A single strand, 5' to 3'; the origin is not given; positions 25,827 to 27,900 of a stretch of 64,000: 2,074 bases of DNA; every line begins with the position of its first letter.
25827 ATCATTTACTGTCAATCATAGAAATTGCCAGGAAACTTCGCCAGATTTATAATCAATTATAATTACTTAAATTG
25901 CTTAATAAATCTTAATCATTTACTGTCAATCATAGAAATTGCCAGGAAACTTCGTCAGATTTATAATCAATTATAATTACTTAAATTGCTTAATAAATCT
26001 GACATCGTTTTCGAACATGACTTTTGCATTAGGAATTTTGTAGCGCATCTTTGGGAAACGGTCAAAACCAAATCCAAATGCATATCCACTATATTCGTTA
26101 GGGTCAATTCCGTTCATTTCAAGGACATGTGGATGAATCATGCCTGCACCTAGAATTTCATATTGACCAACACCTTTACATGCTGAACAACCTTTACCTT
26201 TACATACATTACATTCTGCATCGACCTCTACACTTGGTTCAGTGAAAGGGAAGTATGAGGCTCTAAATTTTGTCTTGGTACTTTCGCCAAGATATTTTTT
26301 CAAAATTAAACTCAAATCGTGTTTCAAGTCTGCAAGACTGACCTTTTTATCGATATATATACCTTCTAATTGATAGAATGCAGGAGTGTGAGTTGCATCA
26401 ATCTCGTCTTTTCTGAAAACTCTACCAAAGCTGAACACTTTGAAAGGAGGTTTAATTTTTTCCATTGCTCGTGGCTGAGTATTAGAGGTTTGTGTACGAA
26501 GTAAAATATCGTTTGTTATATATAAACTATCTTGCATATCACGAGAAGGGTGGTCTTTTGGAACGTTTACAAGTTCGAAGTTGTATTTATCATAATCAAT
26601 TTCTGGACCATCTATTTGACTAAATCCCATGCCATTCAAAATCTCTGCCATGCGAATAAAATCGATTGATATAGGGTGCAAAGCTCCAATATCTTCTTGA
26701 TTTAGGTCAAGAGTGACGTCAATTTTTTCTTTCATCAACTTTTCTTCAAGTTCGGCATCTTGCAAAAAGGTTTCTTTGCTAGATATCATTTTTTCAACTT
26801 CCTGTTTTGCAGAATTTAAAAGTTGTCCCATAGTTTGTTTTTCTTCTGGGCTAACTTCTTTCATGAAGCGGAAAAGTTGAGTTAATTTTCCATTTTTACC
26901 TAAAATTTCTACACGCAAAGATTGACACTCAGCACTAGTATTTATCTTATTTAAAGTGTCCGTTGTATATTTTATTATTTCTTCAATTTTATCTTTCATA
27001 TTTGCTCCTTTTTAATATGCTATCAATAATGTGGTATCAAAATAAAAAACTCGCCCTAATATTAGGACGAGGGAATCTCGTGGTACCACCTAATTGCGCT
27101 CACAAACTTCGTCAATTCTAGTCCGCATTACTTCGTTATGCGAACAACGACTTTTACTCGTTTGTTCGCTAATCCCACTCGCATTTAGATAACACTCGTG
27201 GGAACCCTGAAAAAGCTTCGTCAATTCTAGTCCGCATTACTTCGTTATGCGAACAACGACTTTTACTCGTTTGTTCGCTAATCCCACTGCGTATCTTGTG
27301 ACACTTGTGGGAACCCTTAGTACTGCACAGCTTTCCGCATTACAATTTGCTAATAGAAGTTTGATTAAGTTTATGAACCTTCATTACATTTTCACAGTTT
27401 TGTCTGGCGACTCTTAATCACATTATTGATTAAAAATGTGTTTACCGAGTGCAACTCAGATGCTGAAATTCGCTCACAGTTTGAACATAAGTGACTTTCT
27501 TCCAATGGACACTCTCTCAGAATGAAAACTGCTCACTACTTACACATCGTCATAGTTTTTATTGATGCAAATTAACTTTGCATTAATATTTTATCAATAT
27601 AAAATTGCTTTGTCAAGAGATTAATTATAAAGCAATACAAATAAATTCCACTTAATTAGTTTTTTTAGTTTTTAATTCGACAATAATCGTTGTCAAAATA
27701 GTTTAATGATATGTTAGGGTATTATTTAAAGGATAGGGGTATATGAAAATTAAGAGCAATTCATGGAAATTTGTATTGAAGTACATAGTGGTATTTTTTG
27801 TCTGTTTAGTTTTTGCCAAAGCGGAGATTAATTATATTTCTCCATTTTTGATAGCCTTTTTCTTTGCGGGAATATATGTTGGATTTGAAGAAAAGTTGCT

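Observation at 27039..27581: Over-long Phe T-box leader carrying a perfect 109-bp tandem duplication with pseudo-T-box-like motifs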

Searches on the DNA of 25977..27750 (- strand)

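Call 4: search_rna_families(source=window, start=26900, end=27750, threshold=evalue, max_evalue=10, show_alignments=5)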
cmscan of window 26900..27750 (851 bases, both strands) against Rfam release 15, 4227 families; matches with E-value up to 10: 7.
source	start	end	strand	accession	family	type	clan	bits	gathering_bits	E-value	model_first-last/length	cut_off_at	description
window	27375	27562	-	RF00230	T-box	Cis-reg; leader;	-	27.9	93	0.00038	1-219/219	no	T-box leader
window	27060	27167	-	RF00230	T-box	Cis-reg; leader;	-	26.7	93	0.00078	1-219/219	no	T-box leader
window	27512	27605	-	RF01591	snoR15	Gene; snRNA; snoRNA; CD-box;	-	25.2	50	0.96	1-131/131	no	small nucleolar RNA snoR15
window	26960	27088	-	RF01578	RUF1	Gene; sRNA;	-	24.1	70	0.032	1-264/264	no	Plasmodium RNA of unkown function RUF1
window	27040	27143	-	RF00378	Qrr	Gene; sRNA;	-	23.8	50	0.071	1-108/108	no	Qrr RNA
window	27567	27608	-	RF00477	snosnR66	Gene; snRNA; snoRNA; CD-box;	-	18.2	65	8.6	1-104/104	no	Small nucleolar RNA snR66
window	27021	27078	+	RF01478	rli47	Gene; sRNA;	-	10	200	4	1-508/508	no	Listeria sRNA rli47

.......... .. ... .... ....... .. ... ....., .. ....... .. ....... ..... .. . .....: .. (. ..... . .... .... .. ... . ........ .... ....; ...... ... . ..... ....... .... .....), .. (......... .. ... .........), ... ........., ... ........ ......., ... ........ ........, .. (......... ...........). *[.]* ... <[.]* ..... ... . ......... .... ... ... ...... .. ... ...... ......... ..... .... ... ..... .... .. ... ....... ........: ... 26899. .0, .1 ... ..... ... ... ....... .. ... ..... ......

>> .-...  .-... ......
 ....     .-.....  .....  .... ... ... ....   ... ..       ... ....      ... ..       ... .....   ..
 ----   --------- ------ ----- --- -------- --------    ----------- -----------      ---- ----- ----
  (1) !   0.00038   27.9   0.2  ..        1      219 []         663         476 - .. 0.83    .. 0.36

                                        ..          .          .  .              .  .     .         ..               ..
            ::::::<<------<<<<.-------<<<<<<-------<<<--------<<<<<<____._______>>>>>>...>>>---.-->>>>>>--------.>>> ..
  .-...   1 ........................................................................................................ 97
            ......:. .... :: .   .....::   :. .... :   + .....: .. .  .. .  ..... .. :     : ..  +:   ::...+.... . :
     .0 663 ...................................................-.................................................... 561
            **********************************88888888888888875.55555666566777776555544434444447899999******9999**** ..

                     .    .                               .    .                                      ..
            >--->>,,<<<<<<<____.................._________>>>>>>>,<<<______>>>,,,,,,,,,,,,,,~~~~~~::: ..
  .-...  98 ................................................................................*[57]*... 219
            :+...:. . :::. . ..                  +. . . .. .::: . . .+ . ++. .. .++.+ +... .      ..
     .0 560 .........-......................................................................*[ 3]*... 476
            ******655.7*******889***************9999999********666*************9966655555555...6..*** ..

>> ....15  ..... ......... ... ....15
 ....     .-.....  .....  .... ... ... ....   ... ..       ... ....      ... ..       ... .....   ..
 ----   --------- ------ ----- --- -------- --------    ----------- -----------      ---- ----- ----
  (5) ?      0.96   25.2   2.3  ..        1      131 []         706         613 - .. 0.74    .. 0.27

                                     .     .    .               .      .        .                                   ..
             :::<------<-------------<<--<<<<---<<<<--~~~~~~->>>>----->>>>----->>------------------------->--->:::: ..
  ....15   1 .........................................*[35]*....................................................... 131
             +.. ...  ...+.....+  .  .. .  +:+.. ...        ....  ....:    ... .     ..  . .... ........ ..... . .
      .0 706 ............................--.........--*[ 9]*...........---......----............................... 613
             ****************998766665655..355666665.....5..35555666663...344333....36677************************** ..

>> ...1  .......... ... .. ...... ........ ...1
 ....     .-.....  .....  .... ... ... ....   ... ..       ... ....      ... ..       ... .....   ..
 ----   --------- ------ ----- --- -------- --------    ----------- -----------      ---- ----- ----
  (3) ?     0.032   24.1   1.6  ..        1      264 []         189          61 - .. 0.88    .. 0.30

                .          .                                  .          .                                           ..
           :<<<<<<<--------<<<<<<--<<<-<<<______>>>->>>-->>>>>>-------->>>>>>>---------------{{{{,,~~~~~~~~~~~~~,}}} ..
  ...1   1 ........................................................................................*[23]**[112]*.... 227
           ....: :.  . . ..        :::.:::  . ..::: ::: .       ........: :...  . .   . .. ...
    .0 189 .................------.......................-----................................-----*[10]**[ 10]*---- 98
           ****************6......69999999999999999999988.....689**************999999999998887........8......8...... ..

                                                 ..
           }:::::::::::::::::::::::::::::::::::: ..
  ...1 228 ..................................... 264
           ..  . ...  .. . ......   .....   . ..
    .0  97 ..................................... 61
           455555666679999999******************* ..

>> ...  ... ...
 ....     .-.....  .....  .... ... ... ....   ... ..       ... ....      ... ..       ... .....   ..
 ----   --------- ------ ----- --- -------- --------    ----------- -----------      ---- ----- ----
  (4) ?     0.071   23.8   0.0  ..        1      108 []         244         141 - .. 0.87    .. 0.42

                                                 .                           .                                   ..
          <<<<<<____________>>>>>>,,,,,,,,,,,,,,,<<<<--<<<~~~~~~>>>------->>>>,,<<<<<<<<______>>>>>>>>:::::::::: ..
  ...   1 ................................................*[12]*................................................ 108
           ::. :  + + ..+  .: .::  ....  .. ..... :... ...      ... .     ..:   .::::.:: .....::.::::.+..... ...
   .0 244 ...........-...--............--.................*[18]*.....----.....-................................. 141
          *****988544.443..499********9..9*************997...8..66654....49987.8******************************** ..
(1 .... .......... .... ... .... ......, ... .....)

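Call 13: search_rna_families(sources=[L007, L008, L009, L010, L011, L012, L013, L015, L016, L017, L018, L020, L021, L022, L023, L024, L025, L026, L029, L031], threshold=gathering)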
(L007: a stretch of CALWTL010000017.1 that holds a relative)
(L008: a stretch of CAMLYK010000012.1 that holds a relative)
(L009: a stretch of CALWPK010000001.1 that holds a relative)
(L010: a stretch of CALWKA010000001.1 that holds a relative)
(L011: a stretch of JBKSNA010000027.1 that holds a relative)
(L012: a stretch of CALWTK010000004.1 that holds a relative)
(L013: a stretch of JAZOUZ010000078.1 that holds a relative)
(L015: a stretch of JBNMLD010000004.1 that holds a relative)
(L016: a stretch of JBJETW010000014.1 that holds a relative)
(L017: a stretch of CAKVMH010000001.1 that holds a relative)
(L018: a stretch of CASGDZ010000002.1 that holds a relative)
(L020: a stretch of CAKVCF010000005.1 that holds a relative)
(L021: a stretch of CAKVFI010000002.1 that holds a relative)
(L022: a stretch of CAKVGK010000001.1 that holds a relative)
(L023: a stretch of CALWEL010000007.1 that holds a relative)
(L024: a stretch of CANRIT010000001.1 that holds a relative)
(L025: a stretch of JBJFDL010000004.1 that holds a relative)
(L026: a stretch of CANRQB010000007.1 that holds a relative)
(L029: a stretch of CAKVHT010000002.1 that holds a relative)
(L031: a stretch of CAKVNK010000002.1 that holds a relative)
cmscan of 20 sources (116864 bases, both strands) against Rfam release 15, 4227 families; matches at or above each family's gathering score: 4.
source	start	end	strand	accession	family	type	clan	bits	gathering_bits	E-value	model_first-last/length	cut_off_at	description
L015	2184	2436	+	RF00230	T-box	Cis-reg; leader;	-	102.3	93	3.4e-21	1-219/219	no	T-box leader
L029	2184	2436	+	RF00230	T-box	Cis-reg; leader;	-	99.5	93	1.9e-20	1-219/219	no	T-box leader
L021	1699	1928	+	RF00230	T-box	Cis-reg; leader;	-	98.7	93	3e-20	1-219/219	no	T-box leader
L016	1599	1670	-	RF00005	tRNA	Gene; tRNA;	CL00001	58.2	29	1e-09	1-71/71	no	tRNA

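Call 34: search_rna_families(sources=[L007, L008, L009, L010, L011, L012, L018, L023, L025, L028, L031], threshold=evalue, max_evalue=0.1)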
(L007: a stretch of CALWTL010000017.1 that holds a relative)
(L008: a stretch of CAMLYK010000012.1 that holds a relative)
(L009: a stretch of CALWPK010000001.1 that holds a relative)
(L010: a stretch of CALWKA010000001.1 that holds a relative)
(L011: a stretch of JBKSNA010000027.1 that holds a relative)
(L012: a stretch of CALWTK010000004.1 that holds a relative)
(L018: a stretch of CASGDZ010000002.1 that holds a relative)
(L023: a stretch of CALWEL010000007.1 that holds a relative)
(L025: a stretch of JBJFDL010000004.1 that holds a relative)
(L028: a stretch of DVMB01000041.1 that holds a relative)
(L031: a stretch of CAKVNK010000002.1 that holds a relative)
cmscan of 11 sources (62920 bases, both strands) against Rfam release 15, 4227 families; matches with E-value up to 0.1: 11.
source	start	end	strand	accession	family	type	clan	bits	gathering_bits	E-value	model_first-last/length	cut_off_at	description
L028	2255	2469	+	RF00230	T-box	Cis-reg; leader;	-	92.9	93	4.9e-19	1-219/219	no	T-box leader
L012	2254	2470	+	RF00230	T-box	Cis-reg; leader;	-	92.2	93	7.5e-19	1-219/219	no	T-box leader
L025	2265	2469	+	RF00230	T-box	Cis-reg; leader;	-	81.9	93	3.4e-16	1-219/219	no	T-box leader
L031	2051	2433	+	RF00230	T-box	Cis-reg; leader;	-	78.2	93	3.1e-15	1-219/219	no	T-box leader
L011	2140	2464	+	RF00230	T-box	Cis-reg; leader;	-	77.9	93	3.7e-15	1-219/219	no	T-box leader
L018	2096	2468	+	RF00230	T-box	Cis-reg; leader;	-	57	93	8.9e-10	1-219/219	no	T-box leader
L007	2119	2436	+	RF00230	T-box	Cis-reg; leader;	-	51.3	93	2.6e-08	1-219/219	no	T-box leader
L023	2271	2422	+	RF00230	T-box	Cis-reg; leader;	-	35.8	93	0.00025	1-219/219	no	T-box leader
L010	2020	2434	+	RF00230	T-box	Cis-reg; leader;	-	35.1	93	0.00038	1-219/219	no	T-box leader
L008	138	693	+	RF00230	T-box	Cis-reg; leader;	-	30.7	93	0.0054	1-219/219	no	T-box leader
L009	2389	2421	+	RF00230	T-box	Cis-reg; leader;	-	25.8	93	0.099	184-216/219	no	T-box leader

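Call 37: build_rna_model(alignment_id=A4)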
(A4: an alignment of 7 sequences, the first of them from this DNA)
Model R1 built from alignment A4 (7 sequences, 111 columns); structure: RNAalifold consensus.
model positions 105; base pairs 22; branch points 1; effective number of sequences 1.85; information 0.59 bits per position. Calibrated on 0.2 Mb of random sequence (short: E-values are rough).
structure used (alignment columns):
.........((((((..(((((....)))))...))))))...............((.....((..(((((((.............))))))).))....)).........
